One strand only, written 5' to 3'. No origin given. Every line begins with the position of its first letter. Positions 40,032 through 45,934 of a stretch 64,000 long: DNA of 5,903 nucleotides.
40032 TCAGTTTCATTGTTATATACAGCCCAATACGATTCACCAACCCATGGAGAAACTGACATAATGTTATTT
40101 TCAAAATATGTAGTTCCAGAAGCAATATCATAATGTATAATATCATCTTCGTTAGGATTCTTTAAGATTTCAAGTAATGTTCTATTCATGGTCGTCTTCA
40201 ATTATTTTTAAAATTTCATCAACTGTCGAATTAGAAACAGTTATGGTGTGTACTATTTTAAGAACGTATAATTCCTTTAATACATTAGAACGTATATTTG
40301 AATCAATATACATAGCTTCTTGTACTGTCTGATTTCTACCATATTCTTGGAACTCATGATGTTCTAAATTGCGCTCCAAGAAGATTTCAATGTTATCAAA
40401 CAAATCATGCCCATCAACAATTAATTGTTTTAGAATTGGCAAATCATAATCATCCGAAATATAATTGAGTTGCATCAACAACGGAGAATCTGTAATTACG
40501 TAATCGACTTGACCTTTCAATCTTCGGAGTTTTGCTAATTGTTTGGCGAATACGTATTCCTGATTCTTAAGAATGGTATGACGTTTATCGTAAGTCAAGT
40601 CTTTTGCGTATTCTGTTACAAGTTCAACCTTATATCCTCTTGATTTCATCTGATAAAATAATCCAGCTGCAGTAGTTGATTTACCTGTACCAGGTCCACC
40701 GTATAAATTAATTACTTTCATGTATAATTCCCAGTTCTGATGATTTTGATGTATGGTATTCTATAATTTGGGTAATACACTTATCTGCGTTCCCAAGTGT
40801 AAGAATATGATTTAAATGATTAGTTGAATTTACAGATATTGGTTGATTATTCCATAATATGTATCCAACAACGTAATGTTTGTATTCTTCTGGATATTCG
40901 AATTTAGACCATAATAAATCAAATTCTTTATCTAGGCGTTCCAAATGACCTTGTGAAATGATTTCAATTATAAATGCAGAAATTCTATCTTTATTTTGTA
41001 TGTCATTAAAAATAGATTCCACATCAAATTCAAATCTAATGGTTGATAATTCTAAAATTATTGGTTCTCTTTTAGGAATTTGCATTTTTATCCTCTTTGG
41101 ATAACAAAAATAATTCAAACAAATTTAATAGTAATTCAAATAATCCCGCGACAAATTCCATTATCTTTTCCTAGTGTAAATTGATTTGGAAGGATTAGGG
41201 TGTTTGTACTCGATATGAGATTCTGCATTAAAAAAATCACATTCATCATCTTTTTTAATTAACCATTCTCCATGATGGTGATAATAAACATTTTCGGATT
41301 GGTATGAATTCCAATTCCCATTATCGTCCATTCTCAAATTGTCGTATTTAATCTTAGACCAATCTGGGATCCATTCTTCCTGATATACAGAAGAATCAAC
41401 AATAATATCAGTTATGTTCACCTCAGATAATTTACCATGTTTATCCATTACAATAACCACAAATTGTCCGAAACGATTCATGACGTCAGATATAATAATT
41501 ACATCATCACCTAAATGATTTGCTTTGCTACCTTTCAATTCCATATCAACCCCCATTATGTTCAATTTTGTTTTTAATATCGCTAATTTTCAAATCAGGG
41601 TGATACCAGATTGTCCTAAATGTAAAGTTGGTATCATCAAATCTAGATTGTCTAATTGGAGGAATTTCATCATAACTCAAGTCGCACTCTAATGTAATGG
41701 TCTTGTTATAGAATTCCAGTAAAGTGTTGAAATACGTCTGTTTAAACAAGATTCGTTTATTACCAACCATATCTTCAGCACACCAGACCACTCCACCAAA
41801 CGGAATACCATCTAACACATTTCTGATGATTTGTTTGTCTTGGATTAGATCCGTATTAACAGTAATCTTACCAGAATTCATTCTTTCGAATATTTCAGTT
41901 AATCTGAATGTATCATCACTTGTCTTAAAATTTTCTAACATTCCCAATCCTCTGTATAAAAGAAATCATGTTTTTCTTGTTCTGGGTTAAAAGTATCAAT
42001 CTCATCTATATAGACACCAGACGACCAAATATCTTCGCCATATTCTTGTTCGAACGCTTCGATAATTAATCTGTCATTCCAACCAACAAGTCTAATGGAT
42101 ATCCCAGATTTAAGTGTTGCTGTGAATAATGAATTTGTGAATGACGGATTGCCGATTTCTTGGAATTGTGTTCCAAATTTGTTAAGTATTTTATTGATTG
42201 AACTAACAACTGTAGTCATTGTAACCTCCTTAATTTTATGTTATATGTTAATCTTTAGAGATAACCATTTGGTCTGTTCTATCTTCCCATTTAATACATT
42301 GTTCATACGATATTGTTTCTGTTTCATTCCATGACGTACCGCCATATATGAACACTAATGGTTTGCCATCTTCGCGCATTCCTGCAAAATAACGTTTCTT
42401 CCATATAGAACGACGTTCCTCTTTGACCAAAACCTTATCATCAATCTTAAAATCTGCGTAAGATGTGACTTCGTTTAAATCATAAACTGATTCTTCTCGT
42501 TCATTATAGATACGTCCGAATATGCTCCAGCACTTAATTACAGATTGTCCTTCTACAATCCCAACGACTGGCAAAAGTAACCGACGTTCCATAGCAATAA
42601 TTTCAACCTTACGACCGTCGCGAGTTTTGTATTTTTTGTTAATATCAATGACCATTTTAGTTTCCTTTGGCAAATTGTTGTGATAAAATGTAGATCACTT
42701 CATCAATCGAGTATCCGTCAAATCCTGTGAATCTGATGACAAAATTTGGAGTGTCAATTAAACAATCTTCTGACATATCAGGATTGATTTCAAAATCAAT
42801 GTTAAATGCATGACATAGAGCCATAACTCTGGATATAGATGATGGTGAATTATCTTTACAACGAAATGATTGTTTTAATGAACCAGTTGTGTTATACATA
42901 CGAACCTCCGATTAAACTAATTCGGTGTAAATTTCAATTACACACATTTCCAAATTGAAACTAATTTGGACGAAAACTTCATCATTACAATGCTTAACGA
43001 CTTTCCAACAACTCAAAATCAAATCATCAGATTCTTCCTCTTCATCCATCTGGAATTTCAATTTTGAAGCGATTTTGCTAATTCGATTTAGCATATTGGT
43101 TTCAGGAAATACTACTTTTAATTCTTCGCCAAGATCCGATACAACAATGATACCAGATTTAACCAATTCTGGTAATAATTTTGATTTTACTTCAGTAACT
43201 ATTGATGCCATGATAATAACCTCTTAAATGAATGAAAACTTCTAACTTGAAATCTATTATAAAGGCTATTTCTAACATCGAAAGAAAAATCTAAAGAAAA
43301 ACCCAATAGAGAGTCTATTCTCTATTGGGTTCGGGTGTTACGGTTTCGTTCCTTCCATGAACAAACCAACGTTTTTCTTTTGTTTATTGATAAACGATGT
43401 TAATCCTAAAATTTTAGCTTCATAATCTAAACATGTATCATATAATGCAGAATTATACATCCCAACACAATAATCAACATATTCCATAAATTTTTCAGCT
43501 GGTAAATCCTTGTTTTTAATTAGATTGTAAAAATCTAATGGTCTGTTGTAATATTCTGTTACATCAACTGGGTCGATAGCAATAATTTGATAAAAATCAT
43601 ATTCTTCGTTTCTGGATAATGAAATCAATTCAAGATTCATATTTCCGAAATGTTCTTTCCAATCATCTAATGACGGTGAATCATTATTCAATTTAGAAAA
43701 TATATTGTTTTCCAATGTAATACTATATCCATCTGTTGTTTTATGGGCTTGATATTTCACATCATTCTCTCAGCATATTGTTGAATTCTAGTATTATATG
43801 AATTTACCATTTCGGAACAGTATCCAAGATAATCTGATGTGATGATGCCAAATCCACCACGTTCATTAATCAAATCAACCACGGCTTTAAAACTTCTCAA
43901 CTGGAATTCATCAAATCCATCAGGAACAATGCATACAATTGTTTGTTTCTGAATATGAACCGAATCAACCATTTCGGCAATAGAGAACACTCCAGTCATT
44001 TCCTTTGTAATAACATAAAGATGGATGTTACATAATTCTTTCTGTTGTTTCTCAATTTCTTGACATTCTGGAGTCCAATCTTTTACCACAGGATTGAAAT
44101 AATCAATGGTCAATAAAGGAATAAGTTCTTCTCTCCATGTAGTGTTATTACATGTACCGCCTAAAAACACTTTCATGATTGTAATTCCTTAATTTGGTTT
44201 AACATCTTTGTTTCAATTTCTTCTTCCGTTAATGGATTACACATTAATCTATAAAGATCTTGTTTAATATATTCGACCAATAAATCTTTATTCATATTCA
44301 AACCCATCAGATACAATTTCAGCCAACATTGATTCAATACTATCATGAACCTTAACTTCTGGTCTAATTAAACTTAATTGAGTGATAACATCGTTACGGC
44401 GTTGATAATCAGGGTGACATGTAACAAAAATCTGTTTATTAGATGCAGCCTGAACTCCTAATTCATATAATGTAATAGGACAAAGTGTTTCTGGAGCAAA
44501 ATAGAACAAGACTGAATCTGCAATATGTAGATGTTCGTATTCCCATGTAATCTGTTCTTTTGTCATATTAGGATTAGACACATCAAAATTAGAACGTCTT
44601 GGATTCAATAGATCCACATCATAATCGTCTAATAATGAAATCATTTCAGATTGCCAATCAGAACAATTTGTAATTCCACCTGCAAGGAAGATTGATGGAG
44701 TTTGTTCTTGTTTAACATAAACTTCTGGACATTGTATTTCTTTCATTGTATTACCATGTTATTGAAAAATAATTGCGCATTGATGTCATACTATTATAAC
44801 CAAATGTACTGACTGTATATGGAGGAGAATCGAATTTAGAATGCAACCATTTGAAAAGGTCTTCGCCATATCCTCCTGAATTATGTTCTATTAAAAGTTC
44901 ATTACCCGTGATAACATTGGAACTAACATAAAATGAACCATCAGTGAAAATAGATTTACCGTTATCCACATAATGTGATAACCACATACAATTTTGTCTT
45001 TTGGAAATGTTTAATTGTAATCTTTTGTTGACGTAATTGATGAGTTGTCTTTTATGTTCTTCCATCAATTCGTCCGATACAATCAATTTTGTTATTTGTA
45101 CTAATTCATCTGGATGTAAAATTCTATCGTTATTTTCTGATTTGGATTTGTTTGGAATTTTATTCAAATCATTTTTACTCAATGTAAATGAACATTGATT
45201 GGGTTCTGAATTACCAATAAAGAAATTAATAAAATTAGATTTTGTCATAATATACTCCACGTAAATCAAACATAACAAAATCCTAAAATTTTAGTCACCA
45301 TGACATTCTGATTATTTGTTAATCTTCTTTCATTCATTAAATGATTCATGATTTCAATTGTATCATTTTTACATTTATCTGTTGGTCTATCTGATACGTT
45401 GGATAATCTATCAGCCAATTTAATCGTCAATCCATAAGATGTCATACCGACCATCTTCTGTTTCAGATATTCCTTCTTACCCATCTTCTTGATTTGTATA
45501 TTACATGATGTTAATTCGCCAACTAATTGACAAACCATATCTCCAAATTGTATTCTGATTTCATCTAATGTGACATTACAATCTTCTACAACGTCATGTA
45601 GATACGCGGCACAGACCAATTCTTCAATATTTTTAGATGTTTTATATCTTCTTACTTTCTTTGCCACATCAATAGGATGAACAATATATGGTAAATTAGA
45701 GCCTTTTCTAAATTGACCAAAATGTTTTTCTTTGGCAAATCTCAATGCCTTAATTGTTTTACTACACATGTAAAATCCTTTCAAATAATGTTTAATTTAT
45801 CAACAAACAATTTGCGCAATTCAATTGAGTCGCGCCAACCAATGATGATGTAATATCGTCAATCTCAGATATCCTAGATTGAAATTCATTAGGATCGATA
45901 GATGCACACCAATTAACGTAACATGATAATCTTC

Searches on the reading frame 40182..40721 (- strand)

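Call 84: search_protein_families(library=pfam, proteins=[window:40182-40721:-], max_evalue=0.001)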
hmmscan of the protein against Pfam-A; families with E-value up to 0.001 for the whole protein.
window:40182-40721:- (179 aa): 3 families
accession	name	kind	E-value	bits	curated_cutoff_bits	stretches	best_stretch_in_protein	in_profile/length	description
PF13521.12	AAA_28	-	8.8e-09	36.2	27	1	4-146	2-145/164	AAA domain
PF02572.21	CobA_CobO_BtuR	-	0.00048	20.8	25.7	1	3-48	4-49/172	ATP:corrinoid adenosyltransferase BtuR/CobO/CobP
PF20720.3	nSTAND3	-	0.00051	20.2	27.2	0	3-35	19-51/155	Novel STAND NTPase 3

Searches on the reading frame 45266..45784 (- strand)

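Call 85: search_protein_families(library=pfam, proteins=[window:45266-45784:-], max_evalue=0.001)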
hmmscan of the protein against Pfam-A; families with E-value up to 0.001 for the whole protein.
window:45266-45784:- (172 aa): 2 families
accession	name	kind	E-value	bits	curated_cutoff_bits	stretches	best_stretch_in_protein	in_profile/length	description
PF13328.12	HD_4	-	1.9e-13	50.9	27.2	1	13-129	1-123/156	HD domain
PF01966.28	HD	-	4.2e-05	24.2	22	1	34-129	2-115/116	HD domain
